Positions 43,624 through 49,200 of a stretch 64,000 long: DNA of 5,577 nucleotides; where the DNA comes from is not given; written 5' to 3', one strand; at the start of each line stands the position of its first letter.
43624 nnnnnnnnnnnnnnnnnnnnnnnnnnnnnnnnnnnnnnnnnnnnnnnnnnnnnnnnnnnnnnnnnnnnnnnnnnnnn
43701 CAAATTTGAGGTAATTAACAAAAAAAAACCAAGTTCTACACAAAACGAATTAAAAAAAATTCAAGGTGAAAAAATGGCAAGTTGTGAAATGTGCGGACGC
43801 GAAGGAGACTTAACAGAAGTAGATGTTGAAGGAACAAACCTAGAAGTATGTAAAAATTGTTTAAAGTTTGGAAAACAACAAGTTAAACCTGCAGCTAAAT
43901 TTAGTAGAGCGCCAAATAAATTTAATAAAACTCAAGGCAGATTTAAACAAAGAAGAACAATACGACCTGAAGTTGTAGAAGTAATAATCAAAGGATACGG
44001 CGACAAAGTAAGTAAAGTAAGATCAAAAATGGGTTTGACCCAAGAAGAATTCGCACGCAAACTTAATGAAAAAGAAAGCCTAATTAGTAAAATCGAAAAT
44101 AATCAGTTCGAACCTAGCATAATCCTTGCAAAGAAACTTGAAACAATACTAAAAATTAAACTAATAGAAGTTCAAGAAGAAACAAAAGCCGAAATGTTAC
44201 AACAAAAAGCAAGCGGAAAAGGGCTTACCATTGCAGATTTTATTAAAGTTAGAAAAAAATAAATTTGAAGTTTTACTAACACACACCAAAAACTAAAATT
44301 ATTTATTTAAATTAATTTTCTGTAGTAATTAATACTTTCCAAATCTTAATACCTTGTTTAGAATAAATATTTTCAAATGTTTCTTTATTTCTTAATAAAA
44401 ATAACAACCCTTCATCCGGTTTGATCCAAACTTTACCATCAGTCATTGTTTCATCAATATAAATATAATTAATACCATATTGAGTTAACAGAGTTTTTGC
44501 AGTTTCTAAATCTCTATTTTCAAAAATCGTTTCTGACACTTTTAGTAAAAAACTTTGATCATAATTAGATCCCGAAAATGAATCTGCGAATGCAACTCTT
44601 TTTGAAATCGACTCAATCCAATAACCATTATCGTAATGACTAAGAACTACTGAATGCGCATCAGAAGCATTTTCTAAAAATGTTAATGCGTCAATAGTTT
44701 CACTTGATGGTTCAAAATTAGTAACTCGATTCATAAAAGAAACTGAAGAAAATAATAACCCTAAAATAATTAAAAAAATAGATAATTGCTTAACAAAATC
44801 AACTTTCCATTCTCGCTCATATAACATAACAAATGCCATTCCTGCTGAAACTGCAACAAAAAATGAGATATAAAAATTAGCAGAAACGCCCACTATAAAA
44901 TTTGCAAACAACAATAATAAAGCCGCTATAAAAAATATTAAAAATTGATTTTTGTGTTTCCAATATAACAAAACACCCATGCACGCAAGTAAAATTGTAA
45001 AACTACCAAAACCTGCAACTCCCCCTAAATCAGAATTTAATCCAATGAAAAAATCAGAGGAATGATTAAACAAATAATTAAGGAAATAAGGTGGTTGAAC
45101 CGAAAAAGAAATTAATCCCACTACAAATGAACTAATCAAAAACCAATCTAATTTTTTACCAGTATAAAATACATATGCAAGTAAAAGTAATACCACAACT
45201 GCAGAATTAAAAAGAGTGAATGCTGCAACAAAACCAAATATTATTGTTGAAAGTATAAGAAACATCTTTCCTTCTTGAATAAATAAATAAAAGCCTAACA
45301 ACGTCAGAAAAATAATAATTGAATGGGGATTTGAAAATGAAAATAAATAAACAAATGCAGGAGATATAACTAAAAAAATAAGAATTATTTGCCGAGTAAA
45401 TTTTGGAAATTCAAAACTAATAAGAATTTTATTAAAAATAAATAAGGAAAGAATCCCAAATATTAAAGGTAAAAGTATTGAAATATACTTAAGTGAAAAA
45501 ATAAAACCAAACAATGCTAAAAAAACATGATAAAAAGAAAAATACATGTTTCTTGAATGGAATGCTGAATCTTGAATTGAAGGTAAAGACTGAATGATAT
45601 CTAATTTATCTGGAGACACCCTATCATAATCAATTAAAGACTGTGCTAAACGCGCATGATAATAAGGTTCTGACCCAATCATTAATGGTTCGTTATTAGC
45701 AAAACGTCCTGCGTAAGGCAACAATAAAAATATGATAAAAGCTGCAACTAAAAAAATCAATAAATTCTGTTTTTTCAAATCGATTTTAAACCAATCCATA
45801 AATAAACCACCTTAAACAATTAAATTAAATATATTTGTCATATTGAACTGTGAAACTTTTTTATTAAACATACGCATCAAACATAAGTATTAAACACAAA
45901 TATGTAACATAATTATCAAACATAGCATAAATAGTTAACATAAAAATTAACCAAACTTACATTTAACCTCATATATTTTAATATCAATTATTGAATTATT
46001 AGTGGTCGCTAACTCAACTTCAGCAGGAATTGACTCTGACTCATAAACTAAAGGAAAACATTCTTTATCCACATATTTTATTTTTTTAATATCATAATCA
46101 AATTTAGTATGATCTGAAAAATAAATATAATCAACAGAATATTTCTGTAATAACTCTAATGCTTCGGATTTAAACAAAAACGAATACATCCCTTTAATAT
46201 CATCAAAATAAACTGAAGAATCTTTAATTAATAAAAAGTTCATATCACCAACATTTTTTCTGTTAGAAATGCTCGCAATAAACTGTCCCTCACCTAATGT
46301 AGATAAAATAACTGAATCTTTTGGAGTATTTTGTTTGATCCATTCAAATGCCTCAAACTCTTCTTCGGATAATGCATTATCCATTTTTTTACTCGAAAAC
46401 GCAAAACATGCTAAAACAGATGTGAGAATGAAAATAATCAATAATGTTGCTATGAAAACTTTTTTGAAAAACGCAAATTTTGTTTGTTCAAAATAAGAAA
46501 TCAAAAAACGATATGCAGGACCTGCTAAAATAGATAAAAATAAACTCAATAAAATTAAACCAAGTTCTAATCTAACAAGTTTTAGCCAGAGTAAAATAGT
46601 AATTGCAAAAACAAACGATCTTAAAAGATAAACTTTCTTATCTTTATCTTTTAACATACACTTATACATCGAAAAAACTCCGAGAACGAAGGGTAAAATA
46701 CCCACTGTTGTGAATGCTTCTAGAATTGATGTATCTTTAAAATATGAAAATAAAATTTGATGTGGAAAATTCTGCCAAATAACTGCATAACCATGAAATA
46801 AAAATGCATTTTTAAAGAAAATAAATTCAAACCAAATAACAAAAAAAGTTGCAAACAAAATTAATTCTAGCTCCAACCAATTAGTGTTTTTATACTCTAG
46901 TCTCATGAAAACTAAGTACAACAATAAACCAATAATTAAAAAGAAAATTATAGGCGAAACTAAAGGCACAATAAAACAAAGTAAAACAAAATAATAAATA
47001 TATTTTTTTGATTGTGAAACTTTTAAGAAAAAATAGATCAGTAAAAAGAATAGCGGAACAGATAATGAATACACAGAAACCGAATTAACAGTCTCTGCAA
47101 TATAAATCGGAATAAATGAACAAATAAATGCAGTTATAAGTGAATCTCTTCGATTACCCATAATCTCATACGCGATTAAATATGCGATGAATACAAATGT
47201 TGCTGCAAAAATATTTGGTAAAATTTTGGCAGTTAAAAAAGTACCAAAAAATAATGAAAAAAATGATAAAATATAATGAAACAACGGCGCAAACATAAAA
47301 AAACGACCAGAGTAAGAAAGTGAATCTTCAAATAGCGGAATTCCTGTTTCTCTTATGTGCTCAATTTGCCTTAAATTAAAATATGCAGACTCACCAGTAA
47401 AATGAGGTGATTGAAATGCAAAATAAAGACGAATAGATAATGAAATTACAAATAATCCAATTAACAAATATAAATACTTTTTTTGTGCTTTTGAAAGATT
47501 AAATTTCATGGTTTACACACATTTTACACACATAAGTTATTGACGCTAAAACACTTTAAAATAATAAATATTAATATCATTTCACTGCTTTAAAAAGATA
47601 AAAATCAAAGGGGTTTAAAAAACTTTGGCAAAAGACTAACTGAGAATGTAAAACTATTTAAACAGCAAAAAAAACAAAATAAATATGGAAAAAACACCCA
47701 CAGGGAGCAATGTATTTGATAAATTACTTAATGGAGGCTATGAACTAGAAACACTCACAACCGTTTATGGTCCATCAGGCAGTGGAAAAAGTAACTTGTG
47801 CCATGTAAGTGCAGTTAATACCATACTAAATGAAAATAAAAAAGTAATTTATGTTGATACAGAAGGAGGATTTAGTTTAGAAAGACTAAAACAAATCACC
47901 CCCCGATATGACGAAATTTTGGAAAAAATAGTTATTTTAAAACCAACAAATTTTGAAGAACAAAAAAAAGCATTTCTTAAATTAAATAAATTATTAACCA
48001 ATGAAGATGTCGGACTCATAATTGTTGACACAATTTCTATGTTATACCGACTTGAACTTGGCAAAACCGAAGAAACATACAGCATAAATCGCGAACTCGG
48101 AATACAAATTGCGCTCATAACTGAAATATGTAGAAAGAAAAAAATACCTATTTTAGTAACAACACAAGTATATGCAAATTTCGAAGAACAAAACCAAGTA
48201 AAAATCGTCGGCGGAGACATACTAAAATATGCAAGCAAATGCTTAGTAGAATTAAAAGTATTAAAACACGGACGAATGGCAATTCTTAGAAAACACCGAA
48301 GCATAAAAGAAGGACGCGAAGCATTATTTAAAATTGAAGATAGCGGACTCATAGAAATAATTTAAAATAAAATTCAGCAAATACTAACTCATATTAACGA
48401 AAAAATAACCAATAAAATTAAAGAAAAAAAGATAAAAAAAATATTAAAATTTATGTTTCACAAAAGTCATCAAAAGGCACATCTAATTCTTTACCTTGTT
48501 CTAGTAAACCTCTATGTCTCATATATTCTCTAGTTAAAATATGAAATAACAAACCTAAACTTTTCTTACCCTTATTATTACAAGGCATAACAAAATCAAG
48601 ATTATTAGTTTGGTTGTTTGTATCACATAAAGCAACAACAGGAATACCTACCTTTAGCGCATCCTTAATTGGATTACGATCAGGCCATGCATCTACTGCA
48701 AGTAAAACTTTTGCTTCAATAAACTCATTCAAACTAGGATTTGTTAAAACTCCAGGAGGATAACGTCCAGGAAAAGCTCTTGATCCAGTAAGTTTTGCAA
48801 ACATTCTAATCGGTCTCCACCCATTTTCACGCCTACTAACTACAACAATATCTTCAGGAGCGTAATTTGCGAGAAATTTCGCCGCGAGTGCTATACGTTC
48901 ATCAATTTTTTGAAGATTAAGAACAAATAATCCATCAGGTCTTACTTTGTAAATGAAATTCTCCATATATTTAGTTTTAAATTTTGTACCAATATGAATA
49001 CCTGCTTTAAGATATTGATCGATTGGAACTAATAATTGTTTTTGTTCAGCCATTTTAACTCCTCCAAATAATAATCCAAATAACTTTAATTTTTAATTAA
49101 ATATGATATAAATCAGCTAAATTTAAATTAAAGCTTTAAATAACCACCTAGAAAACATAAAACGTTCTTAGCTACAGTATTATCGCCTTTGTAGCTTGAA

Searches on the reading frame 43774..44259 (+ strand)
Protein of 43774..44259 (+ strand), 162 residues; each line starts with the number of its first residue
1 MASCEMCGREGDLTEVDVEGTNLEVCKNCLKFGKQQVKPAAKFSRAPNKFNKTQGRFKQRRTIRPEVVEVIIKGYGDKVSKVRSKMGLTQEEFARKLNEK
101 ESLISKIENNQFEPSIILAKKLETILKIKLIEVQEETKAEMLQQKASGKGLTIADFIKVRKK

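Call 54: search_protein_families(library=pfam, proteins=[window:43774-44259:+], max_evalue=0.0001)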
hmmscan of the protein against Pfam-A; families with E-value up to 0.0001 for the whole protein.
window:43774-44259:+ (162 aa): 3 families
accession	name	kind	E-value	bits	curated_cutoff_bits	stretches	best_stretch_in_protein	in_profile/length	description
PF01381.28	HTH_3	-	3.2e-11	43.5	23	1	82-132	4-54/55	Helix-turn-helix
PF12844.13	HTH_19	-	1.1e-06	28.8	30.2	1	77-127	2-49/64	Helix-turn-helix domain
PF24250.1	HVO_2718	-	3.8e-05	23.9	30.3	0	3-37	17-52/173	Transcription regulator HVO_2718-like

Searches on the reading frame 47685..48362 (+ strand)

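Call 54: search_protein_families(library=pfam, proteins=[window:47685-48362:+], max_evalue=0.0001)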
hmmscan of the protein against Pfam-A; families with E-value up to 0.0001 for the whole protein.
window:47685-48362:+ (226 aa): 8 families
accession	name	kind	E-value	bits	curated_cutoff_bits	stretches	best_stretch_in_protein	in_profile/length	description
PF08423.17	Rad51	-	1.1e-30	107.2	22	1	5-223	9-242/244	Rad51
PF06745.19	ATPase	-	1.4e-08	34.9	26.6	1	5-225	2-226/231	KaiC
PF13481.12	AAA_25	-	6.3e-08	32.9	27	1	13-160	24-188/195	AAA domain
PF01637.24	ATPase_2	-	1.9e-06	28.3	33.2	1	23-105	21-103/225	ATPase domain predominantly from Archaea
PF00154.27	RecA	-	4.2e-06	26.8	27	1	2-174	31-192/262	recA bacterial DNA recombination protein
PF13479.12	AAA_24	-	7.6e-06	26.3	27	1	26-133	6-89/195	AAA domain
PF05707.18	Zot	-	3.5e-05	23.8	20.3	1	27-147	5-126/197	Zonular occludens toxin (Zot)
PF20703.3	nSTAND1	-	4.8e-05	23.6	27.1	1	22-130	33-137/379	Novel STAND NTPase 1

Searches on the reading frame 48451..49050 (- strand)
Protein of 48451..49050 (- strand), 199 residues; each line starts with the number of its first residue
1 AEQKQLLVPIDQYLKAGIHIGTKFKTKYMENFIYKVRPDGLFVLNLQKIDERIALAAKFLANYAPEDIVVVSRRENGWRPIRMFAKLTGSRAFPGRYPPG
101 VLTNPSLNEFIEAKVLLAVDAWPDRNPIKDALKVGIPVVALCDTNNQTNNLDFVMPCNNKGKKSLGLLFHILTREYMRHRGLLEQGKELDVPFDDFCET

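Call 54: search_protein_families(library=pfam, proteins=[window:48451-49050:-], max_evalue=0.0001)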
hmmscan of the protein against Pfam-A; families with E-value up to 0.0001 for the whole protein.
window:48451-49050:- (199 aa): 1 family
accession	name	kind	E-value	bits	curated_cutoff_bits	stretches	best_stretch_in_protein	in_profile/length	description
PF00318.25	Ribosomal_S2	-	5.9e-19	68.6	26.1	2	115-174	152-211/216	Ribosomal protein S2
